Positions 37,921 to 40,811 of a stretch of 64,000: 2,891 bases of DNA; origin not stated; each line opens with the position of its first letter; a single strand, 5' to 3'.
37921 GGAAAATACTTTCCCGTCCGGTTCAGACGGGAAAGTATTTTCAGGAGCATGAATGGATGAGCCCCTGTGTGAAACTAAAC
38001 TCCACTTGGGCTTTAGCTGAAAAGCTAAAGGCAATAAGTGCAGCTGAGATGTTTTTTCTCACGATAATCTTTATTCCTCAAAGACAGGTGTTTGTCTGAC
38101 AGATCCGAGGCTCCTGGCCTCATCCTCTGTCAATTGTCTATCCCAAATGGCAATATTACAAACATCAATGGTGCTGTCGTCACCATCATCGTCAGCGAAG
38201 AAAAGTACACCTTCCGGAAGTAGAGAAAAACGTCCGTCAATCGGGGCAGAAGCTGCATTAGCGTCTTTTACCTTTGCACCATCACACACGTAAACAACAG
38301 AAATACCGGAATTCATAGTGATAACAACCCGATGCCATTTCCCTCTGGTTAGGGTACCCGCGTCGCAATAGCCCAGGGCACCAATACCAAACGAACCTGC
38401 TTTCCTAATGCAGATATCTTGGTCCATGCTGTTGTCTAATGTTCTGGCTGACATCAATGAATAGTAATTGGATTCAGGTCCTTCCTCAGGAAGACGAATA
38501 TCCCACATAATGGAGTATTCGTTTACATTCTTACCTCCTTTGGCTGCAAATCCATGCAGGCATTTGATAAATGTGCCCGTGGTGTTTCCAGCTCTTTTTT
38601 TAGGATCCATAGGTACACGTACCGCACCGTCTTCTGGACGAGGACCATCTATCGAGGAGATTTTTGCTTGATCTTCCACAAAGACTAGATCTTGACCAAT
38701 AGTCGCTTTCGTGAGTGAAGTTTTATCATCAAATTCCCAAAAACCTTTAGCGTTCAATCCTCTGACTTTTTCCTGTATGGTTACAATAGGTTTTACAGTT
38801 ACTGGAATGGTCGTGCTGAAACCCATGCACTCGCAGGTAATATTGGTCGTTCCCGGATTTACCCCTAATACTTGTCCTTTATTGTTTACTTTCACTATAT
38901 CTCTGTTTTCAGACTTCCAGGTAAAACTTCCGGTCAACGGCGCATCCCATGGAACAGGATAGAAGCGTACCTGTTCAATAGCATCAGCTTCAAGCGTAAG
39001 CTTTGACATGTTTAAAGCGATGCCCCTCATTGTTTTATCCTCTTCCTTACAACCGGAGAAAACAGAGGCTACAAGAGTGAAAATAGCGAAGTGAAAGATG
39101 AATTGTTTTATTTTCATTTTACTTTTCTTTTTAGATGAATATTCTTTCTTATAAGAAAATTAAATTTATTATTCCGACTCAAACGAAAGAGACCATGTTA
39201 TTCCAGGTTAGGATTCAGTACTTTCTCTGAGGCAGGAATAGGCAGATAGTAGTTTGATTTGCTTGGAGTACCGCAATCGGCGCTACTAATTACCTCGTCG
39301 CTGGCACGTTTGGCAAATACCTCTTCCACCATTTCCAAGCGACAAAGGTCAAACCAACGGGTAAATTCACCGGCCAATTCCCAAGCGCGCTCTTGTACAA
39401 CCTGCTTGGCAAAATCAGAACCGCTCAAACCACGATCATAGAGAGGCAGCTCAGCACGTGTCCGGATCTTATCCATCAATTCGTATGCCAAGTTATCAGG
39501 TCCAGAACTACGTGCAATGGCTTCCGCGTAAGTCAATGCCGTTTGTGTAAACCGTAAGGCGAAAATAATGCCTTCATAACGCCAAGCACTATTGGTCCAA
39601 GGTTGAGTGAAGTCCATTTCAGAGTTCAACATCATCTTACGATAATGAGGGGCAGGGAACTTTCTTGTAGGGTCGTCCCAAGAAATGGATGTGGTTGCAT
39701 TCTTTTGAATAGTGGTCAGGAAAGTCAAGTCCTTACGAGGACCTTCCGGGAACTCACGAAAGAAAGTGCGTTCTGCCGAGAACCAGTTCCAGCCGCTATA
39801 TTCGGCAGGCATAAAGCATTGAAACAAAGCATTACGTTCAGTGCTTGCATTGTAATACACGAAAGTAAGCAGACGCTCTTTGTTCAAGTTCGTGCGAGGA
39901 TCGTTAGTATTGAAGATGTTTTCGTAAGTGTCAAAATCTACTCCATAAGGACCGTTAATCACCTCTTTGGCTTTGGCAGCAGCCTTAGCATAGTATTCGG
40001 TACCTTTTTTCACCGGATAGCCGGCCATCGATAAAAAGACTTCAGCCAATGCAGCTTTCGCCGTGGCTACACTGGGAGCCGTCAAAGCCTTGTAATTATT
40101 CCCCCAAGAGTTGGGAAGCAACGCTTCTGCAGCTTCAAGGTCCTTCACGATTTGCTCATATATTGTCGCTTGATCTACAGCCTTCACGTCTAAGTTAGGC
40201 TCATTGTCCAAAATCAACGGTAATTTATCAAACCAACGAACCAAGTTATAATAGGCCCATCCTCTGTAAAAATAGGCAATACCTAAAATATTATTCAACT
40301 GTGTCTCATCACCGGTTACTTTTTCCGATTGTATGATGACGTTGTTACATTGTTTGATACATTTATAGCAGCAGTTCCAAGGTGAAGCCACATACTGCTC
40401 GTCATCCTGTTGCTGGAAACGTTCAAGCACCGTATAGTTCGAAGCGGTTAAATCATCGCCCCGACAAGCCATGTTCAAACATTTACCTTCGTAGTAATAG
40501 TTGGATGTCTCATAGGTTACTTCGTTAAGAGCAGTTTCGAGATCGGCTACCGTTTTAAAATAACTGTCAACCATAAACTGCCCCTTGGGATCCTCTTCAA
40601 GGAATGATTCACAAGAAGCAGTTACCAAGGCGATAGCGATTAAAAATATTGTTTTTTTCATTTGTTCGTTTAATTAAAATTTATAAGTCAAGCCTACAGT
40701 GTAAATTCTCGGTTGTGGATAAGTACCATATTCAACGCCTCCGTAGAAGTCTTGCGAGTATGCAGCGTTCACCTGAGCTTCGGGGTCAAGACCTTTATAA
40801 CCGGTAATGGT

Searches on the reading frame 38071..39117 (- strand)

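Call 16: search_protein_families(library=pfam, proteins=[window:38071-39117:-], max_evalue=0.001)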
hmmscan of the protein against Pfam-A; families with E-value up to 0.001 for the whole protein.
window:38071-39117:- (348 aa): 2 families
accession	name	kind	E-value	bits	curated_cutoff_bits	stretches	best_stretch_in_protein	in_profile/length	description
PF02368.24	Big_2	-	4.4e-07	30.2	22.8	1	35-94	7-65/79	Bacterial Ig-like domain (group 2)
PF13385.13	Laminin_G_3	-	0.00023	21.8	27.6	1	252-333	72-149/151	Concanavalin A-like lectin/glucanases superfamily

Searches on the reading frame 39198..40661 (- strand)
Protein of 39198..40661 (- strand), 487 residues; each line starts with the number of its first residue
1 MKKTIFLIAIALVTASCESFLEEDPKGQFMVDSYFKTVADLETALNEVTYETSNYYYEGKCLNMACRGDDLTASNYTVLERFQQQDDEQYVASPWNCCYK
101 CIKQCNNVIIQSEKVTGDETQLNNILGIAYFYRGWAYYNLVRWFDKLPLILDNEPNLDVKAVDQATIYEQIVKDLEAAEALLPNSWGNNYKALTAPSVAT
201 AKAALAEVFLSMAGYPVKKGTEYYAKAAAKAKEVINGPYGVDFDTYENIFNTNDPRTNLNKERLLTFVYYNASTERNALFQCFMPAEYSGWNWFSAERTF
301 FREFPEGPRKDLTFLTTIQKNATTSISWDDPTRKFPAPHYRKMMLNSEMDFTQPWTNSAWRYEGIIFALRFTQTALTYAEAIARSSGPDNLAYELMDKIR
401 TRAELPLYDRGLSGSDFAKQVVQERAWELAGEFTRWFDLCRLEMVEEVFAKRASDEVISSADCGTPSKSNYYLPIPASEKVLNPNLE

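Call 16: search_protein_families(library=pfam, proteins=[window:39198-40661:-], max_evalue=0.001)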
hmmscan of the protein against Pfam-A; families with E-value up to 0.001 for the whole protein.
window:39198-40661:- (487 aa): 3 families
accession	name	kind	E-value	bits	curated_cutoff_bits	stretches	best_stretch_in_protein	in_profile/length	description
PF14322.12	SusD-like_3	-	2.4e-24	87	27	1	20-210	2-191/191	Starch-binding associating with outer membrane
PF07980.17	SusD_RagB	-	6.5e-23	82.2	23.1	1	223-486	61-291/297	SusD family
PF12771.13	SusD-like_2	-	5.4e-08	32.5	27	1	43-185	11-152/415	Starch-binding associating with outer membrane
